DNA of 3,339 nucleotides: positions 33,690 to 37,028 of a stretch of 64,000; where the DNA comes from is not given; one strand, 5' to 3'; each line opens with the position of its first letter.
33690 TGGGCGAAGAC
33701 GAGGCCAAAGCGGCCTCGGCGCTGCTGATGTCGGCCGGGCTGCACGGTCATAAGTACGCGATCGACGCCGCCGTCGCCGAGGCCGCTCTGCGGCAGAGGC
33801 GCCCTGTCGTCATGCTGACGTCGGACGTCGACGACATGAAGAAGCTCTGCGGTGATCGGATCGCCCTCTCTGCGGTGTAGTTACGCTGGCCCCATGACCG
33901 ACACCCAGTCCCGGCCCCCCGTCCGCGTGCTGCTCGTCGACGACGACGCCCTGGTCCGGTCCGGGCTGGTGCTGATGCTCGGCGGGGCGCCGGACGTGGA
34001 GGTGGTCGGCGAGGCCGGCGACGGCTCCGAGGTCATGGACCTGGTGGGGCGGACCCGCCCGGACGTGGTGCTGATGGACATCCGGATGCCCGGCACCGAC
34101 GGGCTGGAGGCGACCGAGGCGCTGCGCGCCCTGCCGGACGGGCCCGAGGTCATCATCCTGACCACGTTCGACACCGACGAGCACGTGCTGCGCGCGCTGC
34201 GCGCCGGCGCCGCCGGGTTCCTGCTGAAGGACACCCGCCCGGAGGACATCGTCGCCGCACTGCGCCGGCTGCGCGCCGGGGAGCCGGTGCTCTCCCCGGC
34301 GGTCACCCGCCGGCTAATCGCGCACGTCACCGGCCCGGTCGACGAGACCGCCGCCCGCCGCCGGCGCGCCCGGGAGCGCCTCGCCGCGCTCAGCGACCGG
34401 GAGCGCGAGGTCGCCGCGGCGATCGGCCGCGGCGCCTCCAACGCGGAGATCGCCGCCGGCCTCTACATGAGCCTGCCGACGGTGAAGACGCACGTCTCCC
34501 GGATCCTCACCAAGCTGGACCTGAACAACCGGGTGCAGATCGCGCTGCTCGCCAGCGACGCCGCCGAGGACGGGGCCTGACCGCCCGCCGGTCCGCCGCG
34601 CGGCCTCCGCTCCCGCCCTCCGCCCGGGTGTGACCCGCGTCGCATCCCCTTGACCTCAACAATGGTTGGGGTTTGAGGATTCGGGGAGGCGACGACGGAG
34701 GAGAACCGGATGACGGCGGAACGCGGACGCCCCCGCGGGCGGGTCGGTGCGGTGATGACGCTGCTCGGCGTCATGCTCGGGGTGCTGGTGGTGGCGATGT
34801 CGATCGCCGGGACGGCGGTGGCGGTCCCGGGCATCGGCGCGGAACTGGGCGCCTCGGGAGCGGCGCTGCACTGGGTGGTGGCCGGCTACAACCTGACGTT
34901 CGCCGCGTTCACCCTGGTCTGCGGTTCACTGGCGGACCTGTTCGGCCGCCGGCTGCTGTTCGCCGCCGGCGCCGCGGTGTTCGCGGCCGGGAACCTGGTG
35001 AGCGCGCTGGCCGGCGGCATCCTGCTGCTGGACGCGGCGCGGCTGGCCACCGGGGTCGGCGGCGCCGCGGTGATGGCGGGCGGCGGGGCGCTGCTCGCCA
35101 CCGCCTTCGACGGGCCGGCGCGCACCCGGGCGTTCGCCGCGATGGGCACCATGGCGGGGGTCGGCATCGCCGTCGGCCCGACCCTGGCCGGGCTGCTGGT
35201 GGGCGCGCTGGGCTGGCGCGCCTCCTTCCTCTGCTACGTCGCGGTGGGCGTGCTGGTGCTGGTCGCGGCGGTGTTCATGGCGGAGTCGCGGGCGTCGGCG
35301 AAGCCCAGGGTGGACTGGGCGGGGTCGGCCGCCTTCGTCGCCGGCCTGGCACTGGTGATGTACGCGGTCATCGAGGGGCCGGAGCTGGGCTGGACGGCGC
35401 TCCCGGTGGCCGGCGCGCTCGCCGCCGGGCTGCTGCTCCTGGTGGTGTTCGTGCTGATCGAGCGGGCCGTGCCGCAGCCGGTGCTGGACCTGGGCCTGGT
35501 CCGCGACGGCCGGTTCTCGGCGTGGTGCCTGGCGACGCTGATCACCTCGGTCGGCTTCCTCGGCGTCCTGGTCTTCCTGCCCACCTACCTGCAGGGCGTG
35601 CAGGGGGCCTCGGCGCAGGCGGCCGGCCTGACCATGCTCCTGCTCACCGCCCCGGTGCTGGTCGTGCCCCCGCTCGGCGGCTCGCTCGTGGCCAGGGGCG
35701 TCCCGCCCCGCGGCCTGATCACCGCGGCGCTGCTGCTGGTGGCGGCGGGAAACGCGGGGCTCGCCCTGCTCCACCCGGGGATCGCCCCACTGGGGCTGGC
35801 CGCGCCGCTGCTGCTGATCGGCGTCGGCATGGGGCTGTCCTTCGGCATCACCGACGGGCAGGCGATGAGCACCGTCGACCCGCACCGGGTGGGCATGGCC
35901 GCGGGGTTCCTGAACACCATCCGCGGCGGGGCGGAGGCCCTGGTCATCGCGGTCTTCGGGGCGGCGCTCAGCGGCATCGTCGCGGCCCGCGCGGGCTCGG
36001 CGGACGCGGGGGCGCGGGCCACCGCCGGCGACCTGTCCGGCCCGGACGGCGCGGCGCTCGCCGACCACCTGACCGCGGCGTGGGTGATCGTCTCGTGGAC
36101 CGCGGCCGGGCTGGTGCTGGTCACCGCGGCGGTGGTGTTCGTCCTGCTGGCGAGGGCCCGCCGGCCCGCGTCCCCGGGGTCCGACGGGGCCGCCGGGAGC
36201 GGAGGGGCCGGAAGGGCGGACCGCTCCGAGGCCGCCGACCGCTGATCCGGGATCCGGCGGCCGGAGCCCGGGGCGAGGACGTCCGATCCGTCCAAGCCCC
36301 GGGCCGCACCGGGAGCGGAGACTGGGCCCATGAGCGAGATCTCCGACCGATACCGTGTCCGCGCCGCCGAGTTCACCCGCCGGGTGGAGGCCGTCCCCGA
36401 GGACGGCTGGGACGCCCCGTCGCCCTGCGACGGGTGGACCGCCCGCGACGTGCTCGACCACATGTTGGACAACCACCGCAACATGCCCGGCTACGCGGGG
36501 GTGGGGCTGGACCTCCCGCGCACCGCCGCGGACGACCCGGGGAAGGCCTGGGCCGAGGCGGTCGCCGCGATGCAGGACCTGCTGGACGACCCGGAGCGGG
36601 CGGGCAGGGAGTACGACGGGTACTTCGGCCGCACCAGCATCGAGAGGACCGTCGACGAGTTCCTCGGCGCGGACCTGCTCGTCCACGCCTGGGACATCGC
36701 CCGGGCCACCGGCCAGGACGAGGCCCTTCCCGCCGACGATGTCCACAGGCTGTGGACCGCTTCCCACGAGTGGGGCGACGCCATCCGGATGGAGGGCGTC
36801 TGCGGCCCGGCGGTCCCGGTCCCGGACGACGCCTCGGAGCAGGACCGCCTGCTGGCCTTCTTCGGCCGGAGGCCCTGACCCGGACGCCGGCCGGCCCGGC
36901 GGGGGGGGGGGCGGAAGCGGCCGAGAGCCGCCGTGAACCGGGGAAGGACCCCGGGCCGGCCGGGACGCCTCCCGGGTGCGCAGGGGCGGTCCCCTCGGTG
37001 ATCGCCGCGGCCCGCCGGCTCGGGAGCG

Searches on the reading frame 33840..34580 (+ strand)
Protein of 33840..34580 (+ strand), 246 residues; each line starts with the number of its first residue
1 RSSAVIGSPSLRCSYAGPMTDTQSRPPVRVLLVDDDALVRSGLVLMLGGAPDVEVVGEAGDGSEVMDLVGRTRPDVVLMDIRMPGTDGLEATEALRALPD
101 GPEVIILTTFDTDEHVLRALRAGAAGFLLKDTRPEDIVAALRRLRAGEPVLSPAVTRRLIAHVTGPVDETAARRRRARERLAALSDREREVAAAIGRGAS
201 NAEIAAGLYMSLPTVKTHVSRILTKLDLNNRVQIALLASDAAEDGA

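Call 23: search_protein_families(library=pfam, proteins=[window:33840-34580:+], max_evalue=0.001)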
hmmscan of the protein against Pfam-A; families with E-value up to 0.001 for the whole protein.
window:33840-34580:+ (246 aa): 2 families
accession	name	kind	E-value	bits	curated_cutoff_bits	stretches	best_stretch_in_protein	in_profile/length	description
PF00072.30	Response_reg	-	2.9e-28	98.7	30.2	1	30-142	1-111/111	Response regulator receiver domain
PF00196.25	GerE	-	1e-14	54.4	23.5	1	183-238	2-57/57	Bacterial regulatory proteins, luxR family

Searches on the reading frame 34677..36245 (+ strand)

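Call 23: search_protein_families(library=pfam, proteins=[window:34677-36245:+], max_evalue=0.001)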
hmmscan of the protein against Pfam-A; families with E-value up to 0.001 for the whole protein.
window:34677-36245:+ (522 aa): 1 family
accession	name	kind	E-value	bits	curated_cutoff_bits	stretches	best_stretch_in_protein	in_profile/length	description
PF07690.21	MFS_1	-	3.1e-42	145.2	33.4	1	32-420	1-343/347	Major Facilitator Superfamily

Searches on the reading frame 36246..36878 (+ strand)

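Call 23: search_protein_families(library=pfam, proteins=[window:36246-36878:+], max_evalue=0.001)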
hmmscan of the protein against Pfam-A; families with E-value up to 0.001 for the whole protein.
window:36246-36878:+ (210 aa): 2 families
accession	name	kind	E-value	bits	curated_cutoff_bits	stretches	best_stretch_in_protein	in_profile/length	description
PF11716.13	MDMPI_N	-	1.5e-10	42.3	24.2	1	40-142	5-114/140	Mycothiol maleylpyruvate isomerase N-terminal domain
PF12867.12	DinB_2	-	0.00024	22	24.8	1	40-113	6-80/128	DinB superfamily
